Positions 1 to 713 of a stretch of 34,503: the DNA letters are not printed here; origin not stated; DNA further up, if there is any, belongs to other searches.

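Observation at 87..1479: Three-gene plus-strand block: Zn-ribbon protein, TM/coiled-coil protein and small TM protein of unknown function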

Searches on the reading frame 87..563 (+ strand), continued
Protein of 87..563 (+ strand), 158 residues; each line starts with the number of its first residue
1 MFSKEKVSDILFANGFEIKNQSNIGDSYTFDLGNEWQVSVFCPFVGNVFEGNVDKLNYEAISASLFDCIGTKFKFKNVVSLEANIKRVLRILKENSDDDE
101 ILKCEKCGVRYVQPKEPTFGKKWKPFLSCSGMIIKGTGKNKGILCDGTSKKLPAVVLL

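Call 71: search_protein_families(library=pfam, alignment_id=A2, max_evalue=0.1)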
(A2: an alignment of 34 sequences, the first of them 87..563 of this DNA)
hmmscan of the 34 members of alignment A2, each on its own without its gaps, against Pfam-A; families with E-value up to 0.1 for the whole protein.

A. member 1, window:87-563:+ (158 aa): 1 family
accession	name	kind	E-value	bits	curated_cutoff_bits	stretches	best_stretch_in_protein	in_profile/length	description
PF13408.12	Zn_ribbon_recom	-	0.091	13.6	25.3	0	101-143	5-44/58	Recombinase zinc beta ribbon domain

B. families by the number of members that match (of 34 scanned): 16 families
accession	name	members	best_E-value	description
PF01396.24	Zn_ribbon_Top1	5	4.2e-05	Topoisomerase DNA binding C4 zinc finger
PF13408.12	Zn_ribbon_recom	5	0.032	Recombinase zinc beta ribbon domain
PF02591.20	Zn_ribbon_9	3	0.0093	C4-type zinc ribbon domain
PF10122.14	Zn_ribbon_Com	2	0.014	Mu-like prophage protein Com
PF09723.15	Zn_ribbon_8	2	0.031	Zinc ribbon domain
PF24292.1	DUF7479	2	0.043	Domain of unknown function (DUF7479)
PF23546.1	Zn_ribbon_TOP3B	1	0.0058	DNA topoisomerase 3-beta zinc ribbon domain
PF25661.1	PBCV_P4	1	0.019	Phycodnaviridae minor capsid protein P4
PF08050.18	Tet_res_leader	1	0.036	Tetracycline resistance leader peptide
PF22415.1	PSV_ORF131-like_dom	1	0.054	PSV_Hypothetical protein ORF131-like domain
PF13453.11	Zn_ribbon_TFIIB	1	0.069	Transcription factor zinc-finger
PF05414.17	DUF1717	1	0.081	Viral domain of unknown function (DUF1717)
PF23548.1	Zn_ribbon_FGT1_2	1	0.086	FORGETTER1 second zinc ribbon domain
PF00721.27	TMV_coat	1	0.095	Virus coat protein (TMV like)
PF11170.13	DUF2957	1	0.096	Protein of unknown function (DUF2957)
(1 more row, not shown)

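Call 73: find_encoding_contigs(protein=P0003, flank=4000, max_places=3)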
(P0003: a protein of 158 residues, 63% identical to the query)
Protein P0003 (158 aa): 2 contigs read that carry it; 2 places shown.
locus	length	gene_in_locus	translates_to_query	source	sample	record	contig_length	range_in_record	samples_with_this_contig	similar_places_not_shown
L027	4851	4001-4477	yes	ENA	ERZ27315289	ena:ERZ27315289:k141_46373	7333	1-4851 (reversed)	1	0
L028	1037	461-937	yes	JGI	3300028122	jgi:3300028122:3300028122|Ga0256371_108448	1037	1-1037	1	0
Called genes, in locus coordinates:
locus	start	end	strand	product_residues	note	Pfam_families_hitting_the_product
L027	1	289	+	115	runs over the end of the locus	-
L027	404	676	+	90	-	-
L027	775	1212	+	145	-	-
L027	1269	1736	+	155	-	PF13091:PLDc_2, PF09565:RE_NgoFVII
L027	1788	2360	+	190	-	-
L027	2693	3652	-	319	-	-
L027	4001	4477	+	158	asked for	-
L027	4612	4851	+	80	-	?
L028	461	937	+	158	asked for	-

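Call 74: find_encoding_contigs(protein=P0005, flank=4000, max_places=3)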
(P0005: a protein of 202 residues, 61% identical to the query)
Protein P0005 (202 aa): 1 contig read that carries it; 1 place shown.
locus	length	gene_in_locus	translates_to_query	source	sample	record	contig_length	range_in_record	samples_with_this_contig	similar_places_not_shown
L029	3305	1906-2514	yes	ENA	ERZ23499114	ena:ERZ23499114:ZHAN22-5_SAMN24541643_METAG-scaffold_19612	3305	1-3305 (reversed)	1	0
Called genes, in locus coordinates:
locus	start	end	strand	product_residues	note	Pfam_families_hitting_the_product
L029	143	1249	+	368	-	PF00142:Fer4_NifH (weak), PF01656:CbiA, PF02374:ArsA_ATPase, PF06564:CBP_BcsQ (weak), PF07015:VirC1 (faint), PF09140:MipZ (weak), PF10609:ParA, PF13614:AAA_31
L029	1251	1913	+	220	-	PF04607:RelA_SpoT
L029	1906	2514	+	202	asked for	-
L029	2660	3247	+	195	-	-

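Call 75: fold_search(model_id=the predicted structure, library=viral)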
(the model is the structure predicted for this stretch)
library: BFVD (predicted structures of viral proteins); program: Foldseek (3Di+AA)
matches with E <= 10: 761; with E <= 0.001: 0
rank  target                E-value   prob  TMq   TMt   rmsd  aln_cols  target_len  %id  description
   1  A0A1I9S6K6            3.4e-02  0.94  0.36  0.43   5.0       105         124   12  (no name in the UniProt tables at hand)
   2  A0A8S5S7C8            6.6e-02  0.69  0.28  0.40   9.3       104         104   15  Uncharacterized protein [Siphoviridae sp. ctBAZ2]
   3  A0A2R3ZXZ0            7.9e-02  0.89  0.36  0.18   5.2       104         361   13  Uncharacterized protein [Staphylococcus phage phiSA_BS2]
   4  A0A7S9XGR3            1.0e-01  0.60  0.24  0.04  14.1        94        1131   11  Uncharacterized protein [Virus NIOZ-UU157]
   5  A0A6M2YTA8            1.3e-01  0.99  0.27  0.37   2.0        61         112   10  Uncharacterized protein [Mycobacterium phage Weirdo19]
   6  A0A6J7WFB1            1.4e-01  0.93  0.41  0.62   3.7       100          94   12  Uncharacterized protein [uncultured Caudovirales phage]
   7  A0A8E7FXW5            1.4e-01  0.47  0.26  0.27  12.3       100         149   14  (no name in the UniProt tables at hand)
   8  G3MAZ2                1.4e-01  0.96  0.26  0.27   4.3        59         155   20  Gp612 [Bacillus phage G]
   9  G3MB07                1.4e-01  0.51  0.29  0.40   5.4        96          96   14  Gp627 [Bacillus phage G]
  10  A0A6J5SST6            1.8e-01  0.80  0.25  0.37   6.6        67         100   12  Uncharacterized protein [uncultured Caudovirales phage]
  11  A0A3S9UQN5            1.9e-01  0.54  0.27  0.42  10.3        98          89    6  Uncharacterized protein [Mycobacterium phage DrLupo]
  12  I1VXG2                1.9e-01  0.33  0.26  0.27   9.9       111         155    8  (no name in the UniProt tables at hand)
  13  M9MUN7                1.9e-01  0.16  0.24  0.08  21.6       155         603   12  (no name in the UniProt tables at hand)
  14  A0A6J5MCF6            2.0e-01  0.57  0.30  0.31  10.9       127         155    8  Uncharacterized protein [uncultured Caudovirales phage]
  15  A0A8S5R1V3            2.2e-01  0.23  0.24  0.09  13.5       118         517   14  Internal head protein [Myoviridae sp. ctxjh1]
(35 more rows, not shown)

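Call 82: find_related_loci(query=A1, collection=viral_contigs, flank=5000)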
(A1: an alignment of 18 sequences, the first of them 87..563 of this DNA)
Query A1 (158 aa) in viral_contigs; peptide patterns used: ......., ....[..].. (x = any residue, [..] = any of these).
163 stretches matched a pattern; 1 encode a relative of the query (tblastn E <= 1e-3); 1 distinct loci.
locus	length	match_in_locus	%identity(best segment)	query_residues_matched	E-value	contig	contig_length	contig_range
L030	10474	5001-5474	63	1-158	6e-69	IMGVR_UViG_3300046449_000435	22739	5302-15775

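Call 84: find_related_loci(query=A1, collection=metagenome_contigs, flank=4000)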
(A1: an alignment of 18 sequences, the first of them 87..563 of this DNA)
Query A1 (158 aa) in metagenome_contigs; peptide patterns used: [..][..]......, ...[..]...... (x = any residue, [..] = any of these).
270 stretches matched a pattern; 18 encode a relative of the query (tblastn E <= 1e-3); 18 distinct loci.
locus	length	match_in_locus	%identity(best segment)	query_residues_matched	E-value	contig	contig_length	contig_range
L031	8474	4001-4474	99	1-158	2e-103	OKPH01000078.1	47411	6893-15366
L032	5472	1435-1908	99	1-158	2e-103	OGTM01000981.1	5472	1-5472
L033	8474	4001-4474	99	1-158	2e-103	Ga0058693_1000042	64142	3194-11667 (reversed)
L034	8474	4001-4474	99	1-158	7e-103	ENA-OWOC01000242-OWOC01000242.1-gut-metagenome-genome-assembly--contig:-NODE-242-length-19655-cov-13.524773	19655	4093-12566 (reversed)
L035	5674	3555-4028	97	1-158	4e-101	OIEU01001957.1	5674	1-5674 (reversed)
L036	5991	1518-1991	97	1-158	4e-101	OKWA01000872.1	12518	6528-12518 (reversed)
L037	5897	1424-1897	87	1-158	4e-94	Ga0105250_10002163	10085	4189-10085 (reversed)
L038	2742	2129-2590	62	1-154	2e-66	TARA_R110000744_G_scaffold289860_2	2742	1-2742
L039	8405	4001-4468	58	1-156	1e-56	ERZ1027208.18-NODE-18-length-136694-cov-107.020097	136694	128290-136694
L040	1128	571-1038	56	1-156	2e-59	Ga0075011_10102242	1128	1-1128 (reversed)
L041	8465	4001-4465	46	2-156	6e-47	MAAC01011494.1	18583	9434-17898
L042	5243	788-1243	45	4-156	6e-42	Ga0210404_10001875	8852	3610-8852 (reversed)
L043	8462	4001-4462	41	3-157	2e-37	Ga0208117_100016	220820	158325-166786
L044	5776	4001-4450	42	3-156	3e-36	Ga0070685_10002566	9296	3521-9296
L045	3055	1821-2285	42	2-157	4e-35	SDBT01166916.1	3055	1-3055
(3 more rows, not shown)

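Call 88: search_protein_families(library=pfam, proteins=[L030:2341-3126:+, L030:3270-3662:+, L030:3693-4862:+, L030:5837-6274:+, L030:6389-6847:+, L030:6840-7886:+, L021:5621-6925:+, L022:15-1448:+, L003:6605-7384:+, L007:7055-7795:+], max_evalue=0.01)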
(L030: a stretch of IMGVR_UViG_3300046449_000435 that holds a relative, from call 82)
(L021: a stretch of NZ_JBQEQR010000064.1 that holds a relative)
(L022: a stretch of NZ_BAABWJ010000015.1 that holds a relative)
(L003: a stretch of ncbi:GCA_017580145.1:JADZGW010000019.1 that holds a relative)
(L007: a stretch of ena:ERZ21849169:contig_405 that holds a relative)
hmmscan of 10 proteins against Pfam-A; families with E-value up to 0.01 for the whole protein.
L030:2341-3126:+ (261 aa): 2 families
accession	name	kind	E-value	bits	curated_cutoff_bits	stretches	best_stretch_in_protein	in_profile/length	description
PF13505.12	OMP_b-brl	-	8.4e-15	55.8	28.7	1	26-246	11-166/175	Outer membrane protein beta-barrel domain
PF01389.23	OmpA_membrane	-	0.0038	17.4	21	1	75-223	24-150/180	OmpA-like transmembrane domain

L030:3270-3662:+ (130 aa): 1 family
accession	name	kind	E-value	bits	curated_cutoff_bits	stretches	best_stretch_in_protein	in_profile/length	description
PF06995.16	Phage_P2_GpU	-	1e-30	106.2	27.5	1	8-125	1-119/120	Phage P2 GpU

L030:3693-4862:+ (389 aa): 1 family
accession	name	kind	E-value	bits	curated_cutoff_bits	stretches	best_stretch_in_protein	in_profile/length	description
PF05954.17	Phage_GPD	-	5.9e-07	29.4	30.1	1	162-374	78-302/305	Phage tail baseplate hub (GPD)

L030:5837-6274:+ (145 aa): 0 families

L030:6389-6847:+ (152 aa): 0 families

L030:6840-7886:+ (348 aa): 2 families
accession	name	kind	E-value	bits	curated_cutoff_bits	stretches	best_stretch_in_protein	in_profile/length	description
PF00069.31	Pkinase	-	2.5e-37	129.2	31.7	1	12-264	1-253/263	Protein kinase domain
PF07714.23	PK_Tyr_Ser-Thr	-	7.2e-29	101.3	23.1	1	13-262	2-248/258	Protein tyrosine and serine/threonine kinase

L021:5621-6925:+ (434 aa): 1 family
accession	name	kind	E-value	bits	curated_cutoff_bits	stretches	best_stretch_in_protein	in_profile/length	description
PF08867.16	FRG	-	3.8e-20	73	25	1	176-266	2-91/94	FRG domain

L022:15-1448:+ (477 aa): 5 families
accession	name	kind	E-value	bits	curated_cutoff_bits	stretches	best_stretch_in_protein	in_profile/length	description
PF07693.20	KAP_NTPase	-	1.5e-42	146.3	20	1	49-358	1-292/293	KAP family P-loop domain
PF13401.12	AAA_22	-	2.4e-06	28.3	27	0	201-266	65-127/130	AAA domain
PF24883.2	NPHP3_N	-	6.4e-06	26.9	24.8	0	61-140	16-97/164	Nephrocystin 3, N-terminal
PF01637.24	ATPase_2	-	0.00047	20.5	33.2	1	74-257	28-151/225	ATPase domain predominantly from Archaea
PF20693.3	YobI-ATPase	-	0.0031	17.5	27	0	57-139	6-73/363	YobI-like P-loop NTPase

L003:6605-7384:+ (259 aa): 0 families

L007:7055-7795:+ (246 aa): 0 families

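Call 94: search_protein_families(library=ncbifam, proteins=[L003:1962-2924:-, L039:728-1900:-], max_evalue=0.001)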
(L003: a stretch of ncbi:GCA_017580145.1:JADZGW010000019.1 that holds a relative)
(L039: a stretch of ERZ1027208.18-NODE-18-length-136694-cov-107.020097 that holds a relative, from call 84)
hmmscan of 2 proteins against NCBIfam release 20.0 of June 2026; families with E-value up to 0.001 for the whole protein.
L003:1962-2924:- (320 aa): 13 families
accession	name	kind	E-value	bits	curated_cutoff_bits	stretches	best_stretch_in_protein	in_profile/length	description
TIGR02249.1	integrase_gron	subfamily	9.8e-118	393.1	265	1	7-319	1-315/315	integron integrase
NF011946.0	PRK15417.1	equivalog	2e-82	277.1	435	1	8-319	17-330/337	integron integrase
NF040815.2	recomb_XerA_Arch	equivalog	3.3e-52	177.6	220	2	13-185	5-175/263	site-specific tyrosine recombinase/integron integrase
TIGR02224.1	recomb_XerC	equivalog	1.8e-47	162.1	335.15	2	239-309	212-282/295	tyrosine recombinase XerC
TIGR02225.1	recomb_XerD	equivalog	3.6e-45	154.5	329.6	2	238-307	208-277/290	site-specific tyrosine recombinase XerD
NF001399.0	PRK00283.1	subfamily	3.3e-44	151.3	279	1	18-308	20-287/300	tyrosine recombinase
NF002331.0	PRK01287.1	subfamily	1.3e-32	113.2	371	2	239-306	246-314/365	site-specific tyrosine recombinase XerC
NF003462.0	PRK05084.1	equivalog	2.1e-18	66.2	267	2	260-308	300-348/360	tyrosine recombinase XerS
NF007371.0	PRK09871.1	subfamily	1e-09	38.2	222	1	248-311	118-181/198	tyrosine-type DNA invertase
NF007370.0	PRK09870.1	subfamily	6.1e-09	35.8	221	1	247-304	122-179/200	tyrosine-type DNA invertase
NF040693.1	recomb_GmtY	equivalog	7.7e-08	32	340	0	218-303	352-431/441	gamma-mobile-trio recombinase GmtY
NF041502.1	integrase_1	equivalog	2.3e-05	23.3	350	1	246-308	302-364/484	site-specific integrase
NF002685.0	PRK02436.1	equivalog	7.2e-05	22.7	178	1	11-182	5-171/245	site-specific tyrosine recombinase XerD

L039:728-1900:- (390 aa): 12 families
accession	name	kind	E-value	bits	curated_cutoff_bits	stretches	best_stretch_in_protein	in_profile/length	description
TIGR02249.1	integrase_gron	subfamily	4.1e-126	420.6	265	1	75-388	1-315/315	integron integrase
NF011946.0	PRK15417.1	equivalog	3.8e-98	328.8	435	1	73-388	14-330/337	integron integrase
NF040815.2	recomb_XerA_Arch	equivalog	3.8e-47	161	220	2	80-253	4-175/263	site-specific tyrosine recombinase/integron integrase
TIGR02225.1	recomb_XerD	equivalog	6.6e-42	143.8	329.6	2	307-375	208-276/290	site-specific tyrosine recombinase XerD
NF001399.0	PRK00283.1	subfamily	2.1e-38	132.3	279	1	75-375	12-285/300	tyrosine recombinase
TIGR02224.1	recomb_XerC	equivalog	2.6e-37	128.8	335.15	2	309-374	213-278/295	tyrosine recombinase XerC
NF002331.0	PRK01287.1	subfamily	6.2e-33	114.3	371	2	310-374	248-313/365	site-specific tyrosine recombinase XerC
NF003462.0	PRK05084.1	equivalog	2.1e-15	56.3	267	1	329-381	300-352/360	tyrosine recombinase XerS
NF007370.0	PRK09870.1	subfamily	8e-07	28.9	221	0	325-372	131-178/200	tyrosine-type DNA invertase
NF041502.1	integrase_1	equivalog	8.9e-07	28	350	1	197-374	172-361/484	site-specific integrase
NF007371.0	PRK09871.1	subfamily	9.7e-07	28.5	222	0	326-372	123-173/198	tyrosine-type DNA invertase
NF040693.1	recomb_GmtY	equivalog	3.2e-06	26.7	340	0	334-372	393-431/441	gamma-mobile-trio recombinase GmtY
